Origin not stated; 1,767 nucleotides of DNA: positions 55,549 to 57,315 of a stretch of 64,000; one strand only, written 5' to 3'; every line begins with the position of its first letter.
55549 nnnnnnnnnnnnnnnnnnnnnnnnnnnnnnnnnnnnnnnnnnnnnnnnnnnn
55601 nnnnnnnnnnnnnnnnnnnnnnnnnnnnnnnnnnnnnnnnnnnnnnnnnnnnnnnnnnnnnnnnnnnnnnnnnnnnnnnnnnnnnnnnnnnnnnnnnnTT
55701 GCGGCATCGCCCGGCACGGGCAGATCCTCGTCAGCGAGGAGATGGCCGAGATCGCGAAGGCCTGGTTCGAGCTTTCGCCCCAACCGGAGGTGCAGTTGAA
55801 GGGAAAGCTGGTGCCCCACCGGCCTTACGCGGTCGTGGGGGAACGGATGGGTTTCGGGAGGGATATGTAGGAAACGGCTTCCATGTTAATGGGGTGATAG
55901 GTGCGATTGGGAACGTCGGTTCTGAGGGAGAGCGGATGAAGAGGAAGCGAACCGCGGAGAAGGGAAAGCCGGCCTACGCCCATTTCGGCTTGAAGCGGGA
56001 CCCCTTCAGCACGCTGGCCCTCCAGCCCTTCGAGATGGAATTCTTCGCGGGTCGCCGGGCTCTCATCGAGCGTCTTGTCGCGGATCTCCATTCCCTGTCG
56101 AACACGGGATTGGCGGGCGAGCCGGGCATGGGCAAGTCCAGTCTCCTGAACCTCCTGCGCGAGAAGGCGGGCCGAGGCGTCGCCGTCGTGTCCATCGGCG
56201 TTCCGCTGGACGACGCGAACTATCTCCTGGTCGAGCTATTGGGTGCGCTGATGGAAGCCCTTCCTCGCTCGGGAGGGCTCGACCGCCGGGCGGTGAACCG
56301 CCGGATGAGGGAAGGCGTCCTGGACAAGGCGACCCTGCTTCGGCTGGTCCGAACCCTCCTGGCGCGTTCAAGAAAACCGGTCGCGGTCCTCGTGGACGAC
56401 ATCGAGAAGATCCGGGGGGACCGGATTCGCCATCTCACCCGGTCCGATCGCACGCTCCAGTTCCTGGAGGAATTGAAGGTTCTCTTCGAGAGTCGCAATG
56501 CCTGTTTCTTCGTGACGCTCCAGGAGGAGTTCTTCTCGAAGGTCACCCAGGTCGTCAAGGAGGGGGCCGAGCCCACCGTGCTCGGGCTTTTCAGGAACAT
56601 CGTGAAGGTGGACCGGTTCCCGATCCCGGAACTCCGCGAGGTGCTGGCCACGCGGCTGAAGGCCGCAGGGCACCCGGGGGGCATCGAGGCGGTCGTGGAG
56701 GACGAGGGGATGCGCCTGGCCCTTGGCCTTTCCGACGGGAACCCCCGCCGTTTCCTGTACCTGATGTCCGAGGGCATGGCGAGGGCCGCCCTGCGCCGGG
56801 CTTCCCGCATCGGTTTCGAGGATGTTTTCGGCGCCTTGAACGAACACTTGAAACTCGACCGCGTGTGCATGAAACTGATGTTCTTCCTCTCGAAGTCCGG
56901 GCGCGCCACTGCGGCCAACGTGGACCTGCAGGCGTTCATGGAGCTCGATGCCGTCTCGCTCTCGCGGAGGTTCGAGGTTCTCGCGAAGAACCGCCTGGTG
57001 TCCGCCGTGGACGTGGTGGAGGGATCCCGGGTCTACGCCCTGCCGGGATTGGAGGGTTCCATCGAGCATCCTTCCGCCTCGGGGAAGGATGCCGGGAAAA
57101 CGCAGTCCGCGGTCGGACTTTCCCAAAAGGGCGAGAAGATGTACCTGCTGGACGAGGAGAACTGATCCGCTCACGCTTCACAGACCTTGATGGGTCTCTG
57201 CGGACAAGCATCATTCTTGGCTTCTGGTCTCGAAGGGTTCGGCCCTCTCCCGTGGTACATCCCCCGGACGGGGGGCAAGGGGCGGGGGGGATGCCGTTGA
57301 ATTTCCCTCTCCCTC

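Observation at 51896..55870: Three tandem paralogous membrane-anchored class III adenylate cyclases with an intercalated small membrane protein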

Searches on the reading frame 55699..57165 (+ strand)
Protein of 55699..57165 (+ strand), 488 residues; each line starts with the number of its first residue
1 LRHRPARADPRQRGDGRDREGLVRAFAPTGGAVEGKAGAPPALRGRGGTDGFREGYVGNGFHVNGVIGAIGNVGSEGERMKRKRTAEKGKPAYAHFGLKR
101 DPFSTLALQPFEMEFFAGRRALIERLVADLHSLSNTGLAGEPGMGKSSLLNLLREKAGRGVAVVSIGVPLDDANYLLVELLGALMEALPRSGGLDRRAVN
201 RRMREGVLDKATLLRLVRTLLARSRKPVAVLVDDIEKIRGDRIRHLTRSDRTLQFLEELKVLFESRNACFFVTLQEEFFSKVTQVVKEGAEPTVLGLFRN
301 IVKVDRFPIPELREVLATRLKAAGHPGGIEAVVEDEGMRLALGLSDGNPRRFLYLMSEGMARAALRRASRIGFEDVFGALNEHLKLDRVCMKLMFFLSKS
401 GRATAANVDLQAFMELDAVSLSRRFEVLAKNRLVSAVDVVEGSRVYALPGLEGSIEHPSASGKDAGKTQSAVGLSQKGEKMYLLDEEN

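Call 3: search_protein_families(library=pfam, proteins=[window:55699-57165:+], max_evalue=0.01)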
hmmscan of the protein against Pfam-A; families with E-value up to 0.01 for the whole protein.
window:55699-57165:+ (488 aa): 6 families
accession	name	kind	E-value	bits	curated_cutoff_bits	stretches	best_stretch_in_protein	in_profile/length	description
PF20703.3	nSTAND1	-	5.3e-09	36.6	27.1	1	109-323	9-203/379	Novel STAND NTPase 1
PF13191.12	AAA_16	-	6.8e-09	36.9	32.6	1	116-262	2-158/167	AAA ATPase domain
PF13401.12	AAA_22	-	5.7e-08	33.6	27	1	138-278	10-126/130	AAA domain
PF03193.22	RsgA_GTPase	-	0.0016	18.7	30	1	121-164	95-137/174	RsgA GTPase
PF00004.35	AAA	-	0.0057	17.5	21.2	0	138-262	3-95/131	ATPase family associated with various cellular activities (AAA)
PF07693.20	KAP_NTPase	-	0.0062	16.3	20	0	136-156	23-43/293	KAP family P-loop domain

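Call 4: search_protein_families(library=ncbifam, proteins=[window:55699-57165:+], max_evalue=0.01)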
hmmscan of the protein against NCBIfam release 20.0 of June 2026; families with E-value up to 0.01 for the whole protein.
window:55699-57165:+ (488 aa): 3 families
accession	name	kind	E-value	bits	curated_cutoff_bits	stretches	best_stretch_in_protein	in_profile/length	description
NF038288.1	chaper_GTP_ZigA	equivalog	0.00027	20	600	1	210-289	14-88/390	zinc metallochaperone GTPase ZigA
TIGR02857.1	CydD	equivalog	0.0007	18.7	435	1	88-171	304-387/529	thiol reductant ABC exporter subunit CydD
NF047389.1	ATPase_Sll1717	subfamily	0.0037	16.4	75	0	213-382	174-348/454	P-loop ATPase, Sll1717 family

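Call 29: search_protein_families(library=padloc, proteins=[window:55936-57165:+], max_evalue=0.01)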
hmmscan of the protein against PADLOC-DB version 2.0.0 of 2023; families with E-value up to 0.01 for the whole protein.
window:55936-57165:+ (409 aa): 1 family
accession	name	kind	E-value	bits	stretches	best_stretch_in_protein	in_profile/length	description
PDLC04140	mad8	-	0.0022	15.6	1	44-191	17-118/314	mads_8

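Call 30: search_solved_structures(query=window:55936-57165:+, max_evalue=1, show_alignments=1)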
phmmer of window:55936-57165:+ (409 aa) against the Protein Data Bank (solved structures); distinct sequences matched with E-value up to 1: 4.
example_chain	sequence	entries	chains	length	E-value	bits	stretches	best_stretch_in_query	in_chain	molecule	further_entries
2v1u_A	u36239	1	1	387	0.033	16.3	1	226-311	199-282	CELL DIVISION CONTROL PROTEIN 6 HOMOLOG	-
9nlh_H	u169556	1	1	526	0.04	16.1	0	35-77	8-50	YheS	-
9vvi_W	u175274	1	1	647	0.063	15.4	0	35-77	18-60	Probable ATP-binding protein YheS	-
5zlu_EE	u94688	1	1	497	0.19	13.8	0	37-76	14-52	Macrolide efflux protein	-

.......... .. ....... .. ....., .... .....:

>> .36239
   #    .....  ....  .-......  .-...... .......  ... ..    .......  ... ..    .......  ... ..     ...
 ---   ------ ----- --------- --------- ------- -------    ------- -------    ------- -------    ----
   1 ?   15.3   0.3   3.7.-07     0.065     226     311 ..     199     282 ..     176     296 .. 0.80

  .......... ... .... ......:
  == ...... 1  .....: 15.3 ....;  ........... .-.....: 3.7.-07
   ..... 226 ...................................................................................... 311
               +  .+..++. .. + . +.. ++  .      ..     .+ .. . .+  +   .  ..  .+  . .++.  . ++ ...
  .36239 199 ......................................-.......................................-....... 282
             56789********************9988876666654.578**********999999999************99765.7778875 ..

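Call 32: find_related_loci(query=A3, collection=metagenome_contigs, flank=8000)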
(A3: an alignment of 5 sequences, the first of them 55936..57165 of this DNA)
Query A3 (409 aa) in metagenome_contigs; peptide patterns used: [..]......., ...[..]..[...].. (x = any residue, [..] = any of these).
133 stretches matched a pattern; 42 encode a relative of the query (tblastn E <= 1e-3); 41 distinct loci.
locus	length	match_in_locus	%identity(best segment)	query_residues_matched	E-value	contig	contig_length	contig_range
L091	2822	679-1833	54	13-403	1e-138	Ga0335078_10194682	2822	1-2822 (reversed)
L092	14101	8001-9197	54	4-406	7e-132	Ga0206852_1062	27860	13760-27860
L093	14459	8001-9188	55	4-405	2e-130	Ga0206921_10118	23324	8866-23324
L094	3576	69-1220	54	13-403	4e-130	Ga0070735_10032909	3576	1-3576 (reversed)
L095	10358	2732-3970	51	1-408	9e-127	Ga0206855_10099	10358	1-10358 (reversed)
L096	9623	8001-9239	50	1-408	2e-126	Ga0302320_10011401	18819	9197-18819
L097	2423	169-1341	53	13-408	3e-133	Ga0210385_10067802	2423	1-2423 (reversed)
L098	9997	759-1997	50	1-408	2e-126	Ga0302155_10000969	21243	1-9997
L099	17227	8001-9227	51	1-405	4e-126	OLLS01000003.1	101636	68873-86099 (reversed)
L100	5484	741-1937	53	2-408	5e-126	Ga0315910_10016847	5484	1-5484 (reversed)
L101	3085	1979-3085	56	2-368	1e-129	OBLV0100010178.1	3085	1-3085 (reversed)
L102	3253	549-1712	53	13-406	6e-129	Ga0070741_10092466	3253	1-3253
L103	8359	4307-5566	53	2-408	1e-124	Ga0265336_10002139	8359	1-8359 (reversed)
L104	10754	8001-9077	56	13-371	2e-123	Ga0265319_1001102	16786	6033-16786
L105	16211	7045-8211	54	13-406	2e-123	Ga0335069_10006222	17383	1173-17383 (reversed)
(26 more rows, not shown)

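Call 36: find_homologous_proteins(query=window:55936-57165:+, max_evalue=0.00001)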
Query window:55936-57165:+ (409 aa): 108 proteins with E <= 0.00001 among 8000 candidates.
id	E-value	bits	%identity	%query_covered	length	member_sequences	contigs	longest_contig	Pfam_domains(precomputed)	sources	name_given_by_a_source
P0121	3.4e-258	874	100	100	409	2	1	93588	PF13401.13,PF20703.4,PF13191.13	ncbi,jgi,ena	-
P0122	1.9e-181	621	74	99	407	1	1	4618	PF13401.13,PF20703.4,PF13191.13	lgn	-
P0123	4.5e-180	617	71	99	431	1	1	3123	PF13401.13,PF20703.4,PF13191.13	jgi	jgi:hypothetical protein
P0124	1.0e-149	517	63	97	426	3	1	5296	PF13401.13,PF20703.4,PF13191.13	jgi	-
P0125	8.0e-132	458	58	95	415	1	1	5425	PF13401.13,PF20703.4,PF13191.13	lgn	-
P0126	4.8e-130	452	58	90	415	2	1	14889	PF13401.13,PF20703.4,PF13191.13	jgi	jgi:energy-coupling factor transporter ATP-binding protein EcfA2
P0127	1.5e-129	450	54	96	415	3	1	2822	PF07693.21,PF13401.13,PF20703.4,PF13191.13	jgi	-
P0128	2.1e-129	450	54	96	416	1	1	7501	PF07693.21,PF13401.13,PF20703.4,PF13191.13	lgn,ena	-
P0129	3.7e-129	449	53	98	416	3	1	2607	PF13401.13,PF20703.4,PF13191.13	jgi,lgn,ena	-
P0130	3.7e-128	446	55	98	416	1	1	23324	PF13401.13,PF20703.4,PF13191.13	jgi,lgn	-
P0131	4.9e-128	445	55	97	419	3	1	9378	PF13401.13,PF20703.4,PF13191.13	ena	-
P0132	5.2e-128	445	53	100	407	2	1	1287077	PF13401.13,PF20703.4,PF13191.13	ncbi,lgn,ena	-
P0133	9.7e-128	444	55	97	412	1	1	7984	PF13401.13,PF20703.4,PF13191.13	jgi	jgi:hypothetical protein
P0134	1.7e-127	444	54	99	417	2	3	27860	PF13401.13,PF20703.4,PF13191.13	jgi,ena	jgi:hypothetical protein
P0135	2.9e-127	443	59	87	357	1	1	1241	PF13401.13,PF20703.4,PF13191.13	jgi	jgi:hypothetical protein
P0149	5.3e-125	435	52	97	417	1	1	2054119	PF13401.13,PF20703.4,PF13191.13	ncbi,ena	-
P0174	1.1e-121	424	52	99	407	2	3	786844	PF13401.13,PF20703.4,PF13191.13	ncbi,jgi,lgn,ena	jgi:hypothetical protein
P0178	5.8e-121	422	52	97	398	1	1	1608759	PF07693.21,PF13401.13,PF20703.4,PF13191.13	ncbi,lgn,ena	-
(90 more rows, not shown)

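Call 50: predict_structure(alignment_id=A5)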
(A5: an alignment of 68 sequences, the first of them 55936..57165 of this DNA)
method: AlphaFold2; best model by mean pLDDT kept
length: 409 residues; sequences in the alignment: 68
mean_pLDDT: 87.5   pTM: 0.82
mean pLDDT of the five models: 87.5, 87.4, 86.9, 85.8, 85.8
residues with pLDDT >= 90: 280; 70-90: 76; 50-70: 37; < 50: 16
segments of 3 or more residues with pLDDT < 50: 378-389
pLDDT, mean of each block of 10 residues (from residue 1): 58 95 92 85 93 95 93 94 92 90 95 88 93 96 96 83 62 88 94 91 76 73 91 95 96 97 96 97 97 98 94 96 94 96 97 94 94 62 45 64 62
secondary structure, 60 per line:
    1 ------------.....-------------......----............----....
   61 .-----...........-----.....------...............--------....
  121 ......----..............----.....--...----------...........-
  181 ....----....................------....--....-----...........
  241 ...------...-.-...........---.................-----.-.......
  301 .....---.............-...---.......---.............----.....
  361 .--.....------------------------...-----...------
elements in order: H13-17 H31-36 H41-52 E57-61 H67-77 E83-87 H94-108 H117-126 H131-144 E149-153 H169-179 H181-184 E189-196 H197-208 H215-218 E221-224 H230-243 H256-266 H270-286 H294-305 H309-321 E323-325 H329-335 H339-351 E356-361 E364-368 E393-395 E401-403

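Call 54: fold_search(model_id=the predicted structure, library=pdb)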
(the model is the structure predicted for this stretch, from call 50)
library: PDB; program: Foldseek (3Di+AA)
matches with E <= 10: 1613; with E <= 0.001: 171
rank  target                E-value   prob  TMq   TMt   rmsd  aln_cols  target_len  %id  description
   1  2qby_A                1.3e-10  1.00  0.48  0.53  10.8       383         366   19  Crystal structure of a heterodimer of Cdc6/Orc1 initiators bound to origin DNA (from S. solfataricus) (released 2007-09-11)
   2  1w5t_C                3.2e-08  1.00  0.42  0.43  15.7       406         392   14  Structure of the Aeropyrum Pernix ORC2 protein (ADPNP-ADP complexes) (released 2004-10-05)
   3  7jgr_A                4.4e-08  1.00  0.47  0.47  13.0       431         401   14  Structure of Drosophila ORC bound to DNA (84 bp) and Cdc6 (released 2020-09-09)
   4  1w5t_A                9.7e-08  1.00  0.42  0.44   9.8       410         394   13  Structure of the Aeropyrum Pernix ORC2 protein (ADPNP-ADP complexes) (released 2004-10-05)
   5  1in4                  3.6e-07  1.00  0.39  0.50  11.6       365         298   15  THERMOTOGA MARITIMA RUVB HOLLIDAY JUNCTION BRANCH MIGRATION MOTOR (released 2001-08-08)
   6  8efy_C                4.0e-07  1.00  0.38  0.49   9.8       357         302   14  Structure of double homo-hexameric AAA+ ATPase RuvB motors (released 2023-05-10)
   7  7jk6_A                5.4e-07  1.00  0.43  0.47  13.3       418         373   14  Structure of Drosophila ORC in the active conformation (released 2020-09-09)
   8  8s0e_G                6.9e-07  1.00  0.42  0.49  11.6       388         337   11  H. sapiens OCCM bound to double stranded DNA (released 2024-10-02)
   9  1in5                  9.3e-07  1.00  0.37  0.48  11.7       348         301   16  THERMOGOTA MARITIMA RUVB A156S MUTANT (released 2001-08-08)
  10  1w5s_A                9.8e-07  1.00  0.43  0.44  11.3       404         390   15  Structure of the Aeropyrum Pernix ORC2 protein (ADP form) (released 2004-10-05)
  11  8efy_K                1.0e-06  1.00  0.39  0.49   9.4       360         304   15  Structure of double homo-hexameric AAA+ ATPase RuvB motors (released 2023-05-10)
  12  8efv_A                1.1e-06  1.00  0.40  0.50   9.2       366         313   15  Structure of single homo-hexameric Holliday junction ATP-dependent DNA helicase RuvB motor (released 2023-05-10)
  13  1in8                  1.1e-06  1.00  0.38  0.50  11.4       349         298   15  THERMOTOGA MARITIMA RUVB T158V (released 2001-08-08)
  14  8efv_C                1.1e-06  1.00  0.36  0.46  10.0       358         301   14  Structure of single homo-hexameric Holliday junction ATP-dependent DNA helicase RuvB motor (released 2023-05-10)
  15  7jk5_A                1.2e-06  1.00  0.44  0.45  13.2       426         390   15  Structure of Drosophila ORC bound to DNA (released 2020-09-09)
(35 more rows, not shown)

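Call 89: list_cluster_members(proteins=[P0121, P0149, P0132, P0178, P0174, P0085])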
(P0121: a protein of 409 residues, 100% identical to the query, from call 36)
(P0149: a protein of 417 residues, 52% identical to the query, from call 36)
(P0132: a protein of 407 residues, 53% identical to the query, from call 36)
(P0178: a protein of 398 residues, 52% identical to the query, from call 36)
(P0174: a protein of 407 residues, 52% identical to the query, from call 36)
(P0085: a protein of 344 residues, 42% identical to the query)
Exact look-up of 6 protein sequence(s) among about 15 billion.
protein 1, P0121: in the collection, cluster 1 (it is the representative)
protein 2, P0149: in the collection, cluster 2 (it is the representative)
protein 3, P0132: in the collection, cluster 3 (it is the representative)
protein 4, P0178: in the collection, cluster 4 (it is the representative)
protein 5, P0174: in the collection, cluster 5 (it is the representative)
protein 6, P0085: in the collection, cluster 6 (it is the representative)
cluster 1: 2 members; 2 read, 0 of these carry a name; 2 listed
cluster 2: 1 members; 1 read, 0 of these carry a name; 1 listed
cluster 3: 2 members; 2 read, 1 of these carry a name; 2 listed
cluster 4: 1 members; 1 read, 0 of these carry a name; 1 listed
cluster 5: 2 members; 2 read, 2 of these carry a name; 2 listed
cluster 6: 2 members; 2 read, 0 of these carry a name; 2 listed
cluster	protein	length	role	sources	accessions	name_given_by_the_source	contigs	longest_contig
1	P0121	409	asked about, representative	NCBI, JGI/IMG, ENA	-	-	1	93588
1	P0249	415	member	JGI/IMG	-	-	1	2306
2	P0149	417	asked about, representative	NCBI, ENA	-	-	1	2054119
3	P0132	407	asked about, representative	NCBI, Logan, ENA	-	-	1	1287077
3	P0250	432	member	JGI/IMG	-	hypothetical protein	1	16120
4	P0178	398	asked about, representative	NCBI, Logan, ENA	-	-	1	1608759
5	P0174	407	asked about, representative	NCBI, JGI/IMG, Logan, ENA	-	hypothetical protein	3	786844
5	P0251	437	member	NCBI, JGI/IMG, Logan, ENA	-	hypothetical protein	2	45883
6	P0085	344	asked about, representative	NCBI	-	-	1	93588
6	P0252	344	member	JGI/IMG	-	-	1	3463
